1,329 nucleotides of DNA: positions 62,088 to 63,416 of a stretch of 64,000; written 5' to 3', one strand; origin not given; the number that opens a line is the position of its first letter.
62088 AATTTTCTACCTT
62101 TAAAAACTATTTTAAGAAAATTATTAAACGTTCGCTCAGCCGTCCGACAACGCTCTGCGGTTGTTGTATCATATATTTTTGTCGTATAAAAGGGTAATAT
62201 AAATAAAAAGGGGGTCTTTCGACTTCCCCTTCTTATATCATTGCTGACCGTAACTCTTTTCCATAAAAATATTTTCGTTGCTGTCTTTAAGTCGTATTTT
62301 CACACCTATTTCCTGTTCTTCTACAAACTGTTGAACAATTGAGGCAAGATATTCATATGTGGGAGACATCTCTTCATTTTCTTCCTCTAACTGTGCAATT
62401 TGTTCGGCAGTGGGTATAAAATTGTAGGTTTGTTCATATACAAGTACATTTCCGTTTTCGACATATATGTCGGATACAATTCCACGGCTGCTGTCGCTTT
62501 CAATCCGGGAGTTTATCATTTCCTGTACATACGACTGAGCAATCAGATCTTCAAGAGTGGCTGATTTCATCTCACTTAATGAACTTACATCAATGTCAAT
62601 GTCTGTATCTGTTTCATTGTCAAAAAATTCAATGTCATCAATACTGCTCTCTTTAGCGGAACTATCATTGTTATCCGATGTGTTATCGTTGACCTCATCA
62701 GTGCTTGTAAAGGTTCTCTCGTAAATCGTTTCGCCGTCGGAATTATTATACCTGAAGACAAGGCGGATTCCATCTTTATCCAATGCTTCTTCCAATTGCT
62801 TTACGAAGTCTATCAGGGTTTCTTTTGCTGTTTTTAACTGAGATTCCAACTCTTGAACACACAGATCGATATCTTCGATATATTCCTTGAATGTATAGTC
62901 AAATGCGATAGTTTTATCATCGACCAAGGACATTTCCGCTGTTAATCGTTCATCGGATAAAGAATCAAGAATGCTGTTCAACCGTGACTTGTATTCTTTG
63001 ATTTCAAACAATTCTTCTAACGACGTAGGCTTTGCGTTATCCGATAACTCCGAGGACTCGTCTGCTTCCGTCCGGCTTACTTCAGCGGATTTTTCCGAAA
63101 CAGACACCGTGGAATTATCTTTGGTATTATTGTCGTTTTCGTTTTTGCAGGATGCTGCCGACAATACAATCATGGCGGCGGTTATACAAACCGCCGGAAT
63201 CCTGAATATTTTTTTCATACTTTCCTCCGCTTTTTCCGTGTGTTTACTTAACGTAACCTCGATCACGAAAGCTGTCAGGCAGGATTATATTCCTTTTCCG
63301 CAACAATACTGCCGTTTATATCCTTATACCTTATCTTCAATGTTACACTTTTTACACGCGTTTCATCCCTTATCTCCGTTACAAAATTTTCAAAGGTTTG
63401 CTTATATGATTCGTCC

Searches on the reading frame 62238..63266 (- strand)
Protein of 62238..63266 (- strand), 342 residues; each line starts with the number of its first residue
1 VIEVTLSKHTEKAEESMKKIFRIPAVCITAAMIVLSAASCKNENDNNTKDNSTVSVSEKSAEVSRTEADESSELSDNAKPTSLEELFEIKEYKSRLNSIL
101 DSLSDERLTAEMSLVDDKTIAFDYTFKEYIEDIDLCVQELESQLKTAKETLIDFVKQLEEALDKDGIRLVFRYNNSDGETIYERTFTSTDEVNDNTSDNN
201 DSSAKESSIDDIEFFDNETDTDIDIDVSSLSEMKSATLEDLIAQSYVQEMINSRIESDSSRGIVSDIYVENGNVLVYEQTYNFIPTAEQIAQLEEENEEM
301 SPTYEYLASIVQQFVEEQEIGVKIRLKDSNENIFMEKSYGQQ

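Call 78: search_protein_families(library=pfam, proteins=[window:62238-63266:-], max_evalue=0.00001)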
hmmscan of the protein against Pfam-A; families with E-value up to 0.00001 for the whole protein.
window:62238-63266:- (342 aa): 1 family
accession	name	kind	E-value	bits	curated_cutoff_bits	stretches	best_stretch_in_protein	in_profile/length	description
PF16146.10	DUF4854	-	8.1e-19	68.3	28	2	83-186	1-102/102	Domain of unknown function (DUF4854)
